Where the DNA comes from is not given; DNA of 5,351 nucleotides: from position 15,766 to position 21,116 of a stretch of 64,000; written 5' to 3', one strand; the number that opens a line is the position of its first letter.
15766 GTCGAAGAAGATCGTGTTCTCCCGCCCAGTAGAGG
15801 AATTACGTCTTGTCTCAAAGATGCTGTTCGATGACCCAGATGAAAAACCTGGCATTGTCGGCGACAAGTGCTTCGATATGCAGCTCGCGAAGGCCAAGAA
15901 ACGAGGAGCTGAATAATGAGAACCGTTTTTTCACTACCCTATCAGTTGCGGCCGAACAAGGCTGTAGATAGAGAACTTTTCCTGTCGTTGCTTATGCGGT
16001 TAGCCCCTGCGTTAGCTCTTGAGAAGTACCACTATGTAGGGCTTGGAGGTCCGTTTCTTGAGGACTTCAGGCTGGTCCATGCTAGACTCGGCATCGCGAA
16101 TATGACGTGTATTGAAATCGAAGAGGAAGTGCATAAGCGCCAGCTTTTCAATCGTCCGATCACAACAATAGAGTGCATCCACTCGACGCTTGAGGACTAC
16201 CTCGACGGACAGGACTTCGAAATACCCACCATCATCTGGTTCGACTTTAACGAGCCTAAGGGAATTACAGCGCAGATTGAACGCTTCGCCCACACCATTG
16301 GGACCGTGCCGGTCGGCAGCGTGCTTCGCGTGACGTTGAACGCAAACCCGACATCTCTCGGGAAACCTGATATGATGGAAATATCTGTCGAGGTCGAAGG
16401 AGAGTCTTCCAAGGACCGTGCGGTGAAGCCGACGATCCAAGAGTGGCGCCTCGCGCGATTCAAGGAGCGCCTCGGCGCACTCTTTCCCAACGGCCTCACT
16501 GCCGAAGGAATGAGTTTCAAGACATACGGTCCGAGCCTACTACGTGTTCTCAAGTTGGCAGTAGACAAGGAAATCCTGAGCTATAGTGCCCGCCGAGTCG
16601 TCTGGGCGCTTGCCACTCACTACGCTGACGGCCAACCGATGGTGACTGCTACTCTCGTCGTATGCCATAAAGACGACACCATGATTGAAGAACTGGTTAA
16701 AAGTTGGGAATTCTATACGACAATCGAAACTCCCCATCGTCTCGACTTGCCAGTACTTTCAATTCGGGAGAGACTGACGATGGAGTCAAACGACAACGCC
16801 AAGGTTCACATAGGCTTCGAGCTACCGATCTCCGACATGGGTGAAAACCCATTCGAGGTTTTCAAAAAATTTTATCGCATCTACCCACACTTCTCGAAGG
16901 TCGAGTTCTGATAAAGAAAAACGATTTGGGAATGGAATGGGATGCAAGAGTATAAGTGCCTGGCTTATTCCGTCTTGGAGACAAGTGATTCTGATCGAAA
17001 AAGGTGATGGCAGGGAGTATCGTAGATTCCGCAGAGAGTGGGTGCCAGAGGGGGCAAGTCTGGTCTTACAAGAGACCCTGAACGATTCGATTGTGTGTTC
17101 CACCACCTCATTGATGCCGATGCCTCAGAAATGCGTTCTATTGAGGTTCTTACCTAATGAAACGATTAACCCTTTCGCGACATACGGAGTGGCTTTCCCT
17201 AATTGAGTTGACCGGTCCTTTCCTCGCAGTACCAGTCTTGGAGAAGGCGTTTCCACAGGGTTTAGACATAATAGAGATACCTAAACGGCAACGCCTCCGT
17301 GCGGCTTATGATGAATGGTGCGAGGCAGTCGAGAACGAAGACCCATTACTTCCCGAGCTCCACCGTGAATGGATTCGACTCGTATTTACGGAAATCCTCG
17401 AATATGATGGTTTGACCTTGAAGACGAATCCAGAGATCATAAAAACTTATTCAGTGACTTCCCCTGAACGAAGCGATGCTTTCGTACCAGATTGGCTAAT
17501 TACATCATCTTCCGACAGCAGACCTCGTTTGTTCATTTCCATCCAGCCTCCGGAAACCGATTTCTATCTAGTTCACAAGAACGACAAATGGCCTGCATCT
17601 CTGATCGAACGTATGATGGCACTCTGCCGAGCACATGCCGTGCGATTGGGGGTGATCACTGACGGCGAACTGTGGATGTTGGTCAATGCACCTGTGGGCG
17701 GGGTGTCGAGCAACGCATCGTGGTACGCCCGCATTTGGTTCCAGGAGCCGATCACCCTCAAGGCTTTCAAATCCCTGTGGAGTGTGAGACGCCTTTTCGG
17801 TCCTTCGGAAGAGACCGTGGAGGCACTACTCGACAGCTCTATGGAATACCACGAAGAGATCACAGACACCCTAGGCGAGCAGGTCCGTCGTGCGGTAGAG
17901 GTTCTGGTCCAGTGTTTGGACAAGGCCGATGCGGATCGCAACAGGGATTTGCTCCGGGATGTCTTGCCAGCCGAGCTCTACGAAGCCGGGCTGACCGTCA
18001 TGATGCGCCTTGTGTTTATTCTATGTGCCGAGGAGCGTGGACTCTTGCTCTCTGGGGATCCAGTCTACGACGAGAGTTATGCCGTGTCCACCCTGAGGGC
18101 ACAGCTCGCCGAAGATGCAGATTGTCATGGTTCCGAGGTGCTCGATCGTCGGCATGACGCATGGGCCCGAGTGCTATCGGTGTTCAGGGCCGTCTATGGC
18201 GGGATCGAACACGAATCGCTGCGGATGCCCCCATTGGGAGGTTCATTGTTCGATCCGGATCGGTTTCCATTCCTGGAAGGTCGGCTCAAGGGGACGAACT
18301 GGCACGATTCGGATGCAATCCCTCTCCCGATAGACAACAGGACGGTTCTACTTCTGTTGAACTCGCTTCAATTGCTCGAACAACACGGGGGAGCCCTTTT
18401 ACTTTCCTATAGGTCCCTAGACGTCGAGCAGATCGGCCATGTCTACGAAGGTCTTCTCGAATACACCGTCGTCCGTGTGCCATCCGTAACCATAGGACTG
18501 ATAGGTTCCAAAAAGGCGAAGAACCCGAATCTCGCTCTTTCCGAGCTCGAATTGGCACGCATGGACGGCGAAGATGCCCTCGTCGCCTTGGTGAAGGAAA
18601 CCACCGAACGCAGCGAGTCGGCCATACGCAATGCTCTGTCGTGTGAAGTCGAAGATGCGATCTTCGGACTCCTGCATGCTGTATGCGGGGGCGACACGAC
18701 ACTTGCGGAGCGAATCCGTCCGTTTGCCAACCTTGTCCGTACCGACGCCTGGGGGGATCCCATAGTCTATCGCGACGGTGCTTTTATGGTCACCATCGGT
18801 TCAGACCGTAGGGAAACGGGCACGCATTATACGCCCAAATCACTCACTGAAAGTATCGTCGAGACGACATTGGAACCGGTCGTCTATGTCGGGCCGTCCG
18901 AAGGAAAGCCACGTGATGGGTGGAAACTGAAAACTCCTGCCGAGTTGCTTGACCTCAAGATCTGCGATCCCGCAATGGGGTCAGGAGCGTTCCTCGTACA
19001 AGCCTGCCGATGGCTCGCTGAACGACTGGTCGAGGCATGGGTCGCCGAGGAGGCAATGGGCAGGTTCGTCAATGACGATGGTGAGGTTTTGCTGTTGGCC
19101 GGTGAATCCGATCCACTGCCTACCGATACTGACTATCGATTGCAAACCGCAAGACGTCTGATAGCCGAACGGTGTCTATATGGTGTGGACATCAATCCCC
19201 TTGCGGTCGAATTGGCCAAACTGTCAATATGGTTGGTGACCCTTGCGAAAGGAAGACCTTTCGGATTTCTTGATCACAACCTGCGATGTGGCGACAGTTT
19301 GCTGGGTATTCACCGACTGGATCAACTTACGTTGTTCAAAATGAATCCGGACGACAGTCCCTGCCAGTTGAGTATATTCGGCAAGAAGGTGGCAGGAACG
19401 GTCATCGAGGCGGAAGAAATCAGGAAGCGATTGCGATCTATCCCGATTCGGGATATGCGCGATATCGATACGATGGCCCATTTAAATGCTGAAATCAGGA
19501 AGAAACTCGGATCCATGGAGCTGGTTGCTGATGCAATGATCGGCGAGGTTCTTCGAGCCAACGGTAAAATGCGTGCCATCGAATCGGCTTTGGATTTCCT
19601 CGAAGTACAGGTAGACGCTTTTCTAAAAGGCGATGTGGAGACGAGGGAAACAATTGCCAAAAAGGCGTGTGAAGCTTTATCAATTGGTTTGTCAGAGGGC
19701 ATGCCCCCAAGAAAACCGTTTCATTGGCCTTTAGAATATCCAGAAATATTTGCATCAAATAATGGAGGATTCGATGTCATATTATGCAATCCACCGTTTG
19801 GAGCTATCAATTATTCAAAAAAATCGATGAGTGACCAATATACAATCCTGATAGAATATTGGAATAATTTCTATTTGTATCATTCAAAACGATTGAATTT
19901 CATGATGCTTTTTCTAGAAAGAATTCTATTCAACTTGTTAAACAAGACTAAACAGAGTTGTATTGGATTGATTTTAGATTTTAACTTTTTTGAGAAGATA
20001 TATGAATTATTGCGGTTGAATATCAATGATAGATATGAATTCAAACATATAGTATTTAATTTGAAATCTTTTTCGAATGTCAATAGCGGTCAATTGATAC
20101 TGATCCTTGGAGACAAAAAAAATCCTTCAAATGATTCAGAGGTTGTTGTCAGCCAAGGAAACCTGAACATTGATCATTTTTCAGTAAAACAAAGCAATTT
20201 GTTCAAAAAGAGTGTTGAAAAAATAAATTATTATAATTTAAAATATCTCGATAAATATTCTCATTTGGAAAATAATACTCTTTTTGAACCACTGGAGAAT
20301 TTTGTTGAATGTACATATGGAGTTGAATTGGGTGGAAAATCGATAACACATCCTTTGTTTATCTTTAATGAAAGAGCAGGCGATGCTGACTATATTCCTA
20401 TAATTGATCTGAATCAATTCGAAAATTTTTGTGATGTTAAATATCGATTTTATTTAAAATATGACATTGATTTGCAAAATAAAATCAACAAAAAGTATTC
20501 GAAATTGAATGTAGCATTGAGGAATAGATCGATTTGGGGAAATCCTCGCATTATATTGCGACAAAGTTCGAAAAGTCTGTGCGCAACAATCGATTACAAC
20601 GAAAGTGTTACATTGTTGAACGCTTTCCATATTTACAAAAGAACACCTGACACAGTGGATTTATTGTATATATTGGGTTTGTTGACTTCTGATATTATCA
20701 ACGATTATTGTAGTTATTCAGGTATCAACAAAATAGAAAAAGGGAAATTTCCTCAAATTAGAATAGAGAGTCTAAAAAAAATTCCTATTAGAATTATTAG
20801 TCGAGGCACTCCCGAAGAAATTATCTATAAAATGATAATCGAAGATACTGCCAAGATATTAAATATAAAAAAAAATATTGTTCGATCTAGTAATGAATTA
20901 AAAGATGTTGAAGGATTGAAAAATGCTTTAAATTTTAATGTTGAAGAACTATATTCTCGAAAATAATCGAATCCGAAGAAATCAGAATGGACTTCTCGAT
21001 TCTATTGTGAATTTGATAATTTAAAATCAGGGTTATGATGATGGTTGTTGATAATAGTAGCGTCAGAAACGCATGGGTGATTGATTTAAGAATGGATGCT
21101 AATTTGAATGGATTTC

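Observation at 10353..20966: Two DrmMI paralogues with unrelated specificity domains: a possible dual-specificity, recombination-switchable DISARM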

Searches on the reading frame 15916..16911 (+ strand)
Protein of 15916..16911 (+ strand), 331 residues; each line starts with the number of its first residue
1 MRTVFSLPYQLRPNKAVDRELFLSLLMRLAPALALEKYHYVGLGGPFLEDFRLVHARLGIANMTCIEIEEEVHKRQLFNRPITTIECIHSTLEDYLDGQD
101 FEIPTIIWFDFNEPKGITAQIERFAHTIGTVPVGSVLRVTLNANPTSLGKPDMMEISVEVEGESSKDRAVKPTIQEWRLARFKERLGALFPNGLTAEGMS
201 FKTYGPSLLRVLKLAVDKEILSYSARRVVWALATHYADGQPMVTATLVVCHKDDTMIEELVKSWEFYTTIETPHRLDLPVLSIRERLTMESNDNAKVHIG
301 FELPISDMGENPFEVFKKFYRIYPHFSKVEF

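Call 3: search_protein_families(library=pfam, proteins=[window:15916-16911:+], max_evalue=0.01)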
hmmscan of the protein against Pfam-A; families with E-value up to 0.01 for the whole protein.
window:15916-16911:+ (331 aa): 1 family
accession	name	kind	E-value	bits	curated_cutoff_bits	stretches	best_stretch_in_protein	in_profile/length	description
PF20553.4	Methyltransf_35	-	3.4e-81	273.4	27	1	6-331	5-309/309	Putative O-methyltransferase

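Call 4: search_protein_families(library=padloc, proteins=[window:15916-16911:+], max_evalue=0.001)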
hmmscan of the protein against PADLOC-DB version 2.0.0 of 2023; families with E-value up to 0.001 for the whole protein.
window:15916-16911:+ (331 aa): 0 families

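Call 18: search_protein_families(library=ncbifam, proteins=[window:15916-16911:+], max_evalue=0.01)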
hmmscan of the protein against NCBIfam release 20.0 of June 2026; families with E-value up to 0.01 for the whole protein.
window:15916-16911:+ (331 aa): 0 families

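Call 20: find_homologous_proteins(query=window:15916-16911:+)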
Query window:15916-16911:+ (331 aa): 982 proteins with E <= 0.001 among 3888 candidates; the best 120 are listed.
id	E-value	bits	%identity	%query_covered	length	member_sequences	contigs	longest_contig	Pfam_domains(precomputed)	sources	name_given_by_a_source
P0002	1.7e-221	752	100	100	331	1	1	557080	PF20553.5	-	-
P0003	2.5e-177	607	82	98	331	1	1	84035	PF20553.5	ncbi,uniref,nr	ncbi:MAG TPA: O-methyltransferase [Archangium sp.]|uniref:O-methyltransferase n=1 Tax=Archangium sp.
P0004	3.4e-177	606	79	100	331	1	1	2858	PF20553.5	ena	-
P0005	5.7e-177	606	79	100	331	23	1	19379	PF20553.5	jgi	jgi:hypothetical protein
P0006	8.2e-176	602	78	100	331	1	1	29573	PF20553.5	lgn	-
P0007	1.5e-175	601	80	98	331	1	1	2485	PF20553.5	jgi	jgi:hypothetical protein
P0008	3.5e-175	600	79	100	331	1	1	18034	PF20553.5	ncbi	-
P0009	4.9e-175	599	79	100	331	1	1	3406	PF20553.5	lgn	-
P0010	5.1e-175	599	79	100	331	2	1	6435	PF20553.5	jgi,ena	-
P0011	1.1e-174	598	77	100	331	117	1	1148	PF20553.5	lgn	-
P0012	1.4e-174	598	78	100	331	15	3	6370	PF20553.5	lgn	-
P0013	1.5e-174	598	78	100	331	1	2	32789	PF20553.5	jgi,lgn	jgi:hypothetical protein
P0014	2.4e-174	597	79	100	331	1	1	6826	PF20553.5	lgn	-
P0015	2.9e-174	597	80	98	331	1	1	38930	PF20553.5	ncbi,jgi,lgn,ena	jgi:hypothetical protein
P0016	3.3e-174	597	78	100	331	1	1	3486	PF20553.5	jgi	jgi:hypothetical protein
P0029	5.1e-173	593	78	100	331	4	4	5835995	PF20553.5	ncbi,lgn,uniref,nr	ncbi:O-methyltransferase [Ralstonia solanacearum]|uniref:O-methyltransferase n=1 Tax=Ralstonia solan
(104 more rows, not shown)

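Call 21: find_encoding_contigs(protein=P0029, flank=10000, max_places=3)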
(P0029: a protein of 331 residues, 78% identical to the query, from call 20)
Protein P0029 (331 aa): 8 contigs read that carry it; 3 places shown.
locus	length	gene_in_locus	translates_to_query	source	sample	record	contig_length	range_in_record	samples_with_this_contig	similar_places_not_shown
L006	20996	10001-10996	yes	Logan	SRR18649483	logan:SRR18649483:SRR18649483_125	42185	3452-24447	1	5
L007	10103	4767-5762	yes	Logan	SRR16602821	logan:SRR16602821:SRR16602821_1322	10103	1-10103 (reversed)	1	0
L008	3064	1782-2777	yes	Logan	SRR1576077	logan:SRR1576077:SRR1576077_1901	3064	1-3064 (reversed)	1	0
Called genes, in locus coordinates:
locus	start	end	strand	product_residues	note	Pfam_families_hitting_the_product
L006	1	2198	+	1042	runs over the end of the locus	PF00176:SNF2-rel_dom, PF04851:ResIII (weak), PF00271:Helicase_C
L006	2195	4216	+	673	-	PF09848:SLFN-g3_helicase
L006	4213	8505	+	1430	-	PF20464:MmeI_N (faint), PF20473:MmeI_Mtase (weak), PF07669:Eco57I, PF20466:MmeI_TRD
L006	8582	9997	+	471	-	PF13589:HATPase_c_3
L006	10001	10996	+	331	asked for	PF20553:Methyltransf_35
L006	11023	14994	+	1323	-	PF00271:Helicase_C (faint)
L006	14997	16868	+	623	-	PF09369:MZB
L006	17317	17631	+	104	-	PF13091:PLDc_2, PF00614:PLDc (weak)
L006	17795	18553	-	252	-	PF04471:Mrr_cat, PF22722:NA-iREase1 (weak)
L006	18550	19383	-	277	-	PF26900:Phage_lambda_Ea47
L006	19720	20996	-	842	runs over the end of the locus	PF02518:HATPase_c, PF00204:DNA_gyraseB, PF01751:Toprim, PF21249:GyrB_hook, PF18053:GyrB_insert, PF00986:DNA_gyraseB_C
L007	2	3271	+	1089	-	?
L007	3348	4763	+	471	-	PF13589:HATPase_c_3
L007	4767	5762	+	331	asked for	PF20553:Methyltransf_35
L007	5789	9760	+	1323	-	PF00271:Helicase_C (faint)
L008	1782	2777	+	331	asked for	PF20553:Methyltransf_35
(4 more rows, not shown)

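Call 22: find_encoding_contigs(protein=P0003, flank=10000, max_places=2)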
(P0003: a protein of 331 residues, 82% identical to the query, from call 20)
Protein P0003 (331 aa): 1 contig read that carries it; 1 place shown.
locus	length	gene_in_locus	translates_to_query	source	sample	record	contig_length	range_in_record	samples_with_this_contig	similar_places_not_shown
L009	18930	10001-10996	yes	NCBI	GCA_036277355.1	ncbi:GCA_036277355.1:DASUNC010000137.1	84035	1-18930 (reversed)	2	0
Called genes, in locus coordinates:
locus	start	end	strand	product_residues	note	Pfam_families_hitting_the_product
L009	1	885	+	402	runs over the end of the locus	PF00145:DNA_methylase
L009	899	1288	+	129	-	PF03852:Vsr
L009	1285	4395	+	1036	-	PF00176:SNF2-rel_dom, PF04851:ResIII (weak), PF00271:Helicase_C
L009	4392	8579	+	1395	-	PF20473:MmeI_Mtase (weak), PF07669:Eco57I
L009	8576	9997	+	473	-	PF13589:HATPase_c_3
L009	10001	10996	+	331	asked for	PF20553:Methyltransf_35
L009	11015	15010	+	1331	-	PF00271:Helicase_C (weak)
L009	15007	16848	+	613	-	PF09369:MZB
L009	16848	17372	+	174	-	-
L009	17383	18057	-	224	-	PF04555:XhoI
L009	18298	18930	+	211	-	PF17764:PriA_3primeBD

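Call 53: search_solved_structures(query=window:15916-16911:+, max_evalue=1)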
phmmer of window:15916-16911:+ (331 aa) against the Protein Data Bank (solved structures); distinct sequences matched with E-value up to 1: 1.
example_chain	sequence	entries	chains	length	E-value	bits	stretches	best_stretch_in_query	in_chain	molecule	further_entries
3nas_A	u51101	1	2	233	0.63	12.3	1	223-271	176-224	beta-phosphoglucomutase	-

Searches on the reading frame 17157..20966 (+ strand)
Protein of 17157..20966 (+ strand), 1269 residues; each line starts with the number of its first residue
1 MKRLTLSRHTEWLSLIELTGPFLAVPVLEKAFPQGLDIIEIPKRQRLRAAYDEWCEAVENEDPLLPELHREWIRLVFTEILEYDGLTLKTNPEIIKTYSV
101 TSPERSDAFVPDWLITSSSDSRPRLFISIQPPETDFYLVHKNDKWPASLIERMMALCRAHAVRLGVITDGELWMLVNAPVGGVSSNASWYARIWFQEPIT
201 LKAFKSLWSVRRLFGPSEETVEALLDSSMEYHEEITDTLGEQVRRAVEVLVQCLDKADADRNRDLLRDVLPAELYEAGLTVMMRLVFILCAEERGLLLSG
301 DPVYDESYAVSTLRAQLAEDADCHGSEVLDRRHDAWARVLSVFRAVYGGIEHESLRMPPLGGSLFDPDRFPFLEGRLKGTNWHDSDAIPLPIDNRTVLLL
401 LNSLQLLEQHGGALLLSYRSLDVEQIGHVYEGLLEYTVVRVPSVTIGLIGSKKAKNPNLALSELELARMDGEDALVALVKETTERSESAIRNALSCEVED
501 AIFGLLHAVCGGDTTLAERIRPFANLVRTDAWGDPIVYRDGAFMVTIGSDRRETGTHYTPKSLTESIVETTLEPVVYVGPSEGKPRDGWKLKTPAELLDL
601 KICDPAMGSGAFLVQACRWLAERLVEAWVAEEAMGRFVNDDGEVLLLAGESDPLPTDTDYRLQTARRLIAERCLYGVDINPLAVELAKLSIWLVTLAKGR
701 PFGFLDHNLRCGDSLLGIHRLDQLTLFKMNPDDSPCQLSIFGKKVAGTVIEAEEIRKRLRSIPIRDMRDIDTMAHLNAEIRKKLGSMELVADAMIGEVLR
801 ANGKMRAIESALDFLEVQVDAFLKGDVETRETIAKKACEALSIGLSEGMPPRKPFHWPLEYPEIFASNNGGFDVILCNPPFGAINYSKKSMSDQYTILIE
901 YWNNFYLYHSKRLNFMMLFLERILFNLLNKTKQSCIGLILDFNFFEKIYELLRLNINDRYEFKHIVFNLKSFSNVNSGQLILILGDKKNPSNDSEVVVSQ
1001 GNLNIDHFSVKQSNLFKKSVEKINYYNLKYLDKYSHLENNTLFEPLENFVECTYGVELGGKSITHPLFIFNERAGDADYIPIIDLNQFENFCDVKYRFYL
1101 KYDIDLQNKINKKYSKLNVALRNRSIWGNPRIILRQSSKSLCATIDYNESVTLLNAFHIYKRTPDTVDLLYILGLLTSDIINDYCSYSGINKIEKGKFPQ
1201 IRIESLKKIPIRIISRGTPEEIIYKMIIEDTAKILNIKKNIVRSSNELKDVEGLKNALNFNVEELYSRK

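Call 3: search_protein_families(library=pfam, proteins=[window:17157-20966:+], max_evalue=0.01)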
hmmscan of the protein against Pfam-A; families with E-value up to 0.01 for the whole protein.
window:17157-20966:+ (1269 aa): 5 families
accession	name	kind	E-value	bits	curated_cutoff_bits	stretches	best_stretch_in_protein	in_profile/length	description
PF07669.17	Eco57I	-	9.2e-17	62.1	25.3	1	673-966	2-163/171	Eco57I restriction-modification methylase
PF12950.13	TaqI_C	-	7.8e-12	45.9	26.5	1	1101-1211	11-118/118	TaqI-like C-terminal specificity domain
PF02384.22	N6_Mtase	-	1.2e-07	31.8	20.4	1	552-630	23-72/311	N-6 DNA Methylase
PF20473.4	MmeI_Mtase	-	6.7e-06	25.9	27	1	596-695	17-86/259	MmeI, DNA-methyltransferase domain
PF01170.24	UPF0020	-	0.0013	19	22.3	0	600-688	30-93/197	RMKL-like, methyltransferase domain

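Call 4: search_protein_families(library=padloc, proteins=[window:17157-20966:+], max_evalue=0.001)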
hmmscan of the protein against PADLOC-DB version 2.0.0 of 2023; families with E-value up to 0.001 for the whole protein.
window:17157-20966:+ (1269 aa): 38 families (the best 25 are shown)
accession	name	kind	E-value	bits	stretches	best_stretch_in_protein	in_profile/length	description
PDLC02643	DrmMI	-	0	1256.7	1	7-939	8-931/1347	DrmMI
PDLC03618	REase_MTase_IIG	-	0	1094.8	1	7-888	5-882/1429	Type IIG restriction enzyme-methyltransferase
PDLC02638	DrmMI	-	0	1056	1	7-898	5-898/935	DrmMI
PDLC02645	DrmMI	-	0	1039.8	1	9-798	7-766/772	DrmMI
PDLC02642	DrmMI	-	2.9e-240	796.8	1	5-573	4-571/594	DrmMI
PDLC02644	DrmMI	-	4.5e-160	532.6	1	491-882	2-392/988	DrmMI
PDLC02639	DrmMI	-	2.7e-80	268.7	2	283-726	1-395/803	DrmMI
PDLC03622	REase_MTase_IIG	-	4.5e-60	201.2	3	541-718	449-644/1524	Type IIG restriction enzyme-methyltransferase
PDLC02640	DrmMI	-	1.4e-46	156.7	1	79-454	75-452/1015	DrmMI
PDLC02646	DrmMI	-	1.8e-38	130.2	1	616-894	2-305/792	DrmMI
PDLC03604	REase_MTase_IIG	-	3.7e-27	92.8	2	533-731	335-519/1011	Type IIG restriction enzyme-methyltransferase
PDLC03620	REase_MTase_IIG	-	1.8e-25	86.8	1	597-891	602-874/1378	Type IIG restriction enzyme-methyltransferase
PDLC03609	REase_MTase_IIG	-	7.5e-21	71.6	2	597-716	434-532/1066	Type IIG restriction enzyme-methyltransferase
PDLC03611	REase_MTase_IIG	-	1.8e-20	70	1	541-720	503-656/1532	Type IIG restriction enzyme-methyltransferase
PDLC03629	REase_MTase_IIG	-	4.3e-20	69.2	1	544-728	371-546/1182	Type IIG restriction enzyme-methyltransferase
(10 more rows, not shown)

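Call 14: find_homologous_proteins(query=window:17157-20966:+, region=880-1269)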
Query window:17157-20966:+, residues 880-1269 (390 aa): 1 proteins with E <= 0.001 among 4675 candidates.
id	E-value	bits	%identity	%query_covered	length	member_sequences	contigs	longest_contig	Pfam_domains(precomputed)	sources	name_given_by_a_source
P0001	4.8e-252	854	100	100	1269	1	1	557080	PF02384.23,PF07669.18,PF12950.14,PF20473.5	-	-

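Call 18: search_protein_families(library=ncbifam, proteins=[window:17157-20966:+], max_evalue=0.01)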
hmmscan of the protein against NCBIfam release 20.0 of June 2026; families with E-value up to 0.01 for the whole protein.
window:17157-20966:+ (1269 aa): 4 families
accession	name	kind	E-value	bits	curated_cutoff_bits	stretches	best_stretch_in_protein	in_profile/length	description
NF033452.1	BREX_1_MTaseX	exception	7.9e-12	43.8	500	1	580-1021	291-651/1210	BREX-1 system adenine-specific DNA-methyltransferase PglX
NF033455.1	BREX_6_MTaseX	exception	6.8e-07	27.2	900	1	592-694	322-399/1319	BREX-6 system adenine-specific DNA-methyltransferase PglX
NF033451.1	BREX_2_MTaseX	equivalog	0.00028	18.7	400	0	558-631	199-252/1185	BREX-2 system adenine-specific DNA-methyltransferase PglX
NF047738.1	antiphage_MADS2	equivalog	0.00071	18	720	0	868-897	439-469/654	methylation-associated defense system DNA methyltransferase MAD2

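Call 55: search_solved_structures(query=window:17157-20966:+, max_evalue=0.01)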
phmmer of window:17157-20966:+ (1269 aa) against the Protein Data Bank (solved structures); distinct sequences matched with E-value up to 0.01: 0.
